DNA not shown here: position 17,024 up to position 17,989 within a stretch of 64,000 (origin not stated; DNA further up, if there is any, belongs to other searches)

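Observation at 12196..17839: Atypical Tat-dependent molybdoenzyme: 1237-aa catalytic subunit with a C-terminal membrane anchor, plus a DmsB-like FeS subunit with its own Tat signal, a TorD chaperone and a cytochrome b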

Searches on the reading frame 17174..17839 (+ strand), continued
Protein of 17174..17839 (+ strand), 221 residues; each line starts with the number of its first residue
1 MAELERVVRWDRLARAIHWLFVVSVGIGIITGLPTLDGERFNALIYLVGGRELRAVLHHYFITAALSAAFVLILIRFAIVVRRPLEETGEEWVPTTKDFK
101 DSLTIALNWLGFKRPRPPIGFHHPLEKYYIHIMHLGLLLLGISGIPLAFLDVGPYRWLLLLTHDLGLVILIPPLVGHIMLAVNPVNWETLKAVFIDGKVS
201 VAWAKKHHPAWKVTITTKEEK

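Call 25: search_solved_structures(query=window:17174-17839:+, max_evalue=1, show_alignments=2)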
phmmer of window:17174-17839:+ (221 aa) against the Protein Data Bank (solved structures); distinct sequences matched with E-value up to 1: 1.
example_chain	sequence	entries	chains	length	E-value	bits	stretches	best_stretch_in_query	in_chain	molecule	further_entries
1kqf_C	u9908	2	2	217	9.4e-06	28.6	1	3-217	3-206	FORMATE DEHYDROGENASE, NITRATE-INDUCIBLE, CYTOCHROME B556(FDN) SUBUNIT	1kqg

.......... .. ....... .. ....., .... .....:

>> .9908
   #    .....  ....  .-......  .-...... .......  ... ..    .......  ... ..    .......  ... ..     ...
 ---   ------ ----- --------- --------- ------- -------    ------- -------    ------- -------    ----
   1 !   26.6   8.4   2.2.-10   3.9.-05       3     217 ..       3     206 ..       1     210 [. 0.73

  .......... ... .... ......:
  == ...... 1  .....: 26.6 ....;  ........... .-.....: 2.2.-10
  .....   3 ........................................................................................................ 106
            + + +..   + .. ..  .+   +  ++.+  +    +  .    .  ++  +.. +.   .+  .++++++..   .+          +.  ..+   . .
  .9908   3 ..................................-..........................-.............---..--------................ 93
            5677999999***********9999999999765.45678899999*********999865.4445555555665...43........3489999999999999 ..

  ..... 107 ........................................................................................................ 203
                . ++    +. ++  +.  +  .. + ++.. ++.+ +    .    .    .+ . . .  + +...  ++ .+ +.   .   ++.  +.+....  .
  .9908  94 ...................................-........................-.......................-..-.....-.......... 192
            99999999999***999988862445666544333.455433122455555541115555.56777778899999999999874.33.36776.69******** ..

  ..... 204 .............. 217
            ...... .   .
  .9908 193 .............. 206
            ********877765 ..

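Call 95: predict_structure(alignment_id=A2)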
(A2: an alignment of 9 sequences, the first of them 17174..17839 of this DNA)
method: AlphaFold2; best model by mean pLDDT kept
length: 221 residues; sequences in the alignment: 9
mean_pLDDT: 79.0   pTM: 0.70
mean pLDDT of the five models: 79.0, 75.6, 74.5, 73.2, 71.9
residues with pLDDT >= 90: 7; 70-90: 176; 50-70: 33; < 50: 5
segments of 3 or more residues with pLDDT < 50: 218-221
pLDDT, mean of each block of 10 residues (from residue 1): 71 88 86 68 70 82 84 85 66 78 83 76 73 86 85 88 89 80 78 87 80 57 38
secondary structure, 60 per line:
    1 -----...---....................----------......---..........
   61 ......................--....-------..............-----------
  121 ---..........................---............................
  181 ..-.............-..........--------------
elements in order: E6-8 H12-31 H42-47 H51-82 H85-88 H96-109 H124-149 H153-182 H184-196 E198-200 H201-207

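Call 97: search_solved_structures(query=L004:7215-7994:+, max_evalue=0.00001, show_alignments=0)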
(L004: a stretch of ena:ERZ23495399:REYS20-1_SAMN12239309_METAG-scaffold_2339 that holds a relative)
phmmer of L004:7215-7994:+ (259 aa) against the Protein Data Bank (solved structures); distinct sequences matched with E-value up to 0.00001: 37.
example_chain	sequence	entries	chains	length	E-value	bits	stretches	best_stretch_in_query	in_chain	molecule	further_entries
2vpw_B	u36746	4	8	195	1.3e-35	126.3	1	1-201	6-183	NRFC PROTEIN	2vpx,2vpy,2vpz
6cz7_B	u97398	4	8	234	2.8e-31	112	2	1-112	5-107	4Fe-4S ferredoxin, iron-sulfur binding domain protein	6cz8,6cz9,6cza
2ivf_B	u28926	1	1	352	4.3e-17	65.5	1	61-200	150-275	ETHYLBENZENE DEHYDROGENASE BETA-SUBUNIT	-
6f0k_B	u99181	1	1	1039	4.3e-16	62.2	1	1-173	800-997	Fe-S-cluster-containing hydrogenase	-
4v4c_B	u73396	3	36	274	3.5e-15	59.3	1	1-197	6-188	Pyrogallol hydroxytransferase small subunit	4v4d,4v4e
6lod_B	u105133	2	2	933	1.7e-14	57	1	1-112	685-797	Fe-S-cluster-containing hydrogenase components 1-like protein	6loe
4ydd_B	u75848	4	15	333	3.4e-14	56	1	61-203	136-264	DMSO reductase family type II enzyme, iron-sulfur subunit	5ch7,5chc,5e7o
6btm_B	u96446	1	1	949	6.8e-14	55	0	60-111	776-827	Alternative Complex III subunit B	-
7b04_A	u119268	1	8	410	2.6e-13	53.1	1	62-201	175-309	Nitrite oxidoreductase subunit B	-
9mqx_E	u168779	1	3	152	6e-13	51.9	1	2-112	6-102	Fe-S-cluster-containing hydrogenase subunit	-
8k9e_B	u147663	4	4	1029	1.2e-11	47.6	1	1-142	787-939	Fe-S-cluster-containing hydrogenase components 1-like protein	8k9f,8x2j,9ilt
7qv7_A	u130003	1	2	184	4.9e-11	45.6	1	2-160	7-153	Hydrogen dependent carbon dioxide reductase subunit HycB3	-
9vap_B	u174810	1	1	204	5.8e-11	45.4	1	2-167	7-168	4Fe-4S dicluster domain-containing protein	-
1q16_B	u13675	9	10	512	1e-10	44.6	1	58-165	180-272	Respiratory nitrate reductase 1 beta chain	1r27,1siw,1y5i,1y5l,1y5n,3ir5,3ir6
1y4z_B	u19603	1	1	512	2.4e-10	43.4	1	58-165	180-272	Respiratory nitrate reductase 1 beta chain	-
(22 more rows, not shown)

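Call 98: fold_search(model_id=the predicted structure, library=pdb)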
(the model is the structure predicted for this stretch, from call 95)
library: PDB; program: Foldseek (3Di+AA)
matches with E <= 10: 46; with E <= 0.001: 1
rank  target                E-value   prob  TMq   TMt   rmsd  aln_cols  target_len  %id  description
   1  1kqf_C                1.6e-05  1.00  0.68  0.69   4.1       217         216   24  FORMATE DEHYDROGENASE N FROM E. COLI (released 2002-03-15)
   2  4gd3_A                4.3e-01  0.69  0.38  0.45   7.1       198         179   15  Structure of E. coli hydrogenase-1 in complex with cytochrome b (released 2013-01-02)
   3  7sq7_A                4.0e+00  0.16  0.27  0.15   9.8       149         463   11  Cryo-EM structure of mouse PI(3,5)P2-bound TRPML1 channel at 2.41 Angstrom resolution (released 2022-02-02)
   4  6os9_R                4.6e+00  0.06  0.18  0.14  11.3       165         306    8  human Neurotensin Receptor 1 (hNTSR1) - Gi1 Protein Complex in canonical conformation (C state) (released 2019-07-10)
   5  7x8v_A                5.1e+00  0.09  0.24  0.28  10.7       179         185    9  Cooperative regulation of PBI1 and MAPKs controls WRKY45 transcription factor in rice immunity (released 2022-04-06)
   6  6oik_R                5.4e+00  0.04  0.19  0.17  15.9       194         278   13  Muscarinic acetylcholine receptor 2-Go complex (released 2019-05-08)
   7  7mgl_A                5.9e+00  0.11  0.27  0.14  10.5       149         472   11  Structure of human TRPML1 with ML-SI3 (released 2021-06-16)
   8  5ys8_A                5.9e+00  0.06  0.23  0.26  17.9       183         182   16  2.8 angstrom crystal structure of Succinate-Acetate Permease from Citrobacter koseri (released 2018-11-21)
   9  5o9h_B                5.9e+00  0.06  0.17  0.14  11.0       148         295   18  Crystal structure of thermostabilised human C5a anaphylatoxin chemotactic receptor 1 (C5aR) in complex with NDT9513727 (released 2018-01-10)
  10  9zrl_A                6.3e+00  0.03  0.19  0.14  21.4       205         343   16  Cryo-EM structure of KCa3.1_II/calmodulin channel in complex with SKA111. (released 2026-01-14)
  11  6s3l_K                6.3e+00  0.02  0.15  0.17  19.7       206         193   16  Structure of the core of the flagellar export apparatus from Vibrio mimicus, the FliPQR-FlhB complex. (released 2020-03-25)
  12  8zyt_R                6.6e+00  0.06  0.18  0.14  11.8       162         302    8  Cryo-EM structure of neurotensin receptor 1 in complex with beta-arrestin1 and SBI-553 (complex 3) (released 2025-04-09)
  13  8hs2_R                6.6e+00  0.04  0.23  0.19  14.1       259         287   12  Orphan GPR20 in complex with Fab046 (released 2023-03-08)
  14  4gp4_A                6.6e+00  0.04  0.23  0.10  17.4       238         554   13  Structure of Recombinant Cytochrome ba3 Oxidase mutant Y133F from Thermus thermophilus (released 2013-01-16)
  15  1t5p_B                6.6e+00  0.02  0.16  0.18  15.8       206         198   12  Human Heme Oxygenase Oxidation of alpha- and gamma-meso-phenylhemes (released 2004-08-24)
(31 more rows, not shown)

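Call 100: find_encoding_contigs(protein=P0125, flank=3000, max_places=1)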
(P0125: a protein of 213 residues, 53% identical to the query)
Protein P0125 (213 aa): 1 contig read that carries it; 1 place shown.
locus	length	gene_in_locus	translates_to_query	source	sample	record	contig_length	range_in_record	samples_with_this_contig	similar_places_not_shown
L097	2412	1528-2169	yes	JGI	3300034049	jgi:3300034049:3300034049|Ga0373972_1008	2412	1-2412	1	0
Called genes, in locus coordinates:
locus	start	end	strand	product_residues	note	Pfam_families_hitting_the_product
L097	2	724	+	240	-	?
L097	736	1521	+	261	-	PF12838:Fer4_7 (weak), PF13187:Fer4_9 (weak), PF13237:Fer4_10 (weak), PF13247:Fer4_11, PF12797:Fer4_2 (weak), PF12837:Fer4_6 (weak), PF13237:Fer4_10 (weak), PF12838:Fer4_7, +6 more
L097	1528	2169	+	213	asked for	PF01292:Ni_hydr_CYTB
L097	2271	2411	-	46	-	?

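Call 101: find_encoding_contigs(protein=P0129, flank=3000, max_places=1)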
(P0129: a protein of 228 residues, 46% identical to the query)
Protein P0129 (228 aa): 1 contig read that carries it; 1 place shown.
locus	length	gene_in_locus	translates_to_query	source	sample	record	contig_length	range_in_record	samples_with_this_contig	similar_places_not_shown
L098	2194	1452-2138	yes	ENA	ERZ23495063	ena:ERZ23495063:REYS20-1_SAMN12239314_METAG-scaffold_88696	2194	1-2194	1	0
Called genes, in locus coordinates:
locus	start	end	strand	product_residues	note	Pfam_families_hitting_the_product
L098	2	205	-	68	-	?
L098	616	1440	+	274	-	PF13187:Fer4_9 (faint), PF12797:Fer4_2 (weak), PF00037:Fer4 (faint), PF12838:Fer4_7 (weak), PF13183:Fer4_8 (weak), PF13237:Fer4_10 (weak), PF13247:Fer4_11, PF13237:Fer4_10 (weak), +3 more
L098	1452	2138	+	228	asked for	PF01292:Ni_hydr_CYTB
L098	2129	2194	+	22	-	?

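Call 102: find_encoding_contigs(protein=P0128, flank=3000, max_places=1)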
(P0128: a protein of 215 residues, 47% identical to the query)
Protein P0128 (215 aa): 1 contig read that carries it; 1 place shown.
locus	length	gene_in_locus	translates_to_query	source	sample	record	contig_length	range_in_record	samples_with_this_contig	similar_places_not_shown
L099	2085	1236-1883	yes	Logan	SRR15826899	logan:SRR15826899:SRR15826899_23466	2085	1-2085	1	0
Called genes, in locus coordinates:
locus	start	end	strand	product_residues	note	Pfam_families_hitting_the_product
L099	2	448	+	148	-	?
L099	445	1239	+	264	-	PF12838:Fer4_7 (weak), PF13187:Fer4_9 (weak), PF12838:Fer4_7 (weak), PF13237:Fer4_10 (weak), PF13247:Fer4_11, PF12797:Fer4_2 (weak), PF12837:Fer4_6 (weak), PF00037:Fer4, +6 more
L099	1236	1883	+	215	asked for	PF01292:Ni_hydr_CYTB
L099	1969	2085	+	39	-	?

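Call 104: find_related_loci(query=A2, collection=metagenome_contigs, flank=5000)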
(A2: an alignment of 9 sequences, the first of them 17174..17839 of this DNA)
Query A2 (221 aa) in metagenome_contigs; peptide patterns used: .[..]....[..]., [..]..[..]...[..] (x = any residue, [..] = any of these).
129 stretches matched a pattern; 4 encode a relative of the query (tblastn E <= 1e-3); 4 distinct loci.
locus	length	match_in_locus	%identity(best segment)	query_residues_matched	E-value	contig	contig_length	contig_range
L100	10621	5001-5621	51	9-213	5e-63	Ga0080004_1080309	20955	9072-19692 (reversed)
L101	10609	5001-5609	48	7-212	4e-52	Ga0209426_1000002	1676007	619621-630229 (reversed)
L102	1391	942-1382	43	1-153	1e-29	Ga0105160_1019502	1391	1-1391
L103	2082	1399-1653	29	112-203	5e-7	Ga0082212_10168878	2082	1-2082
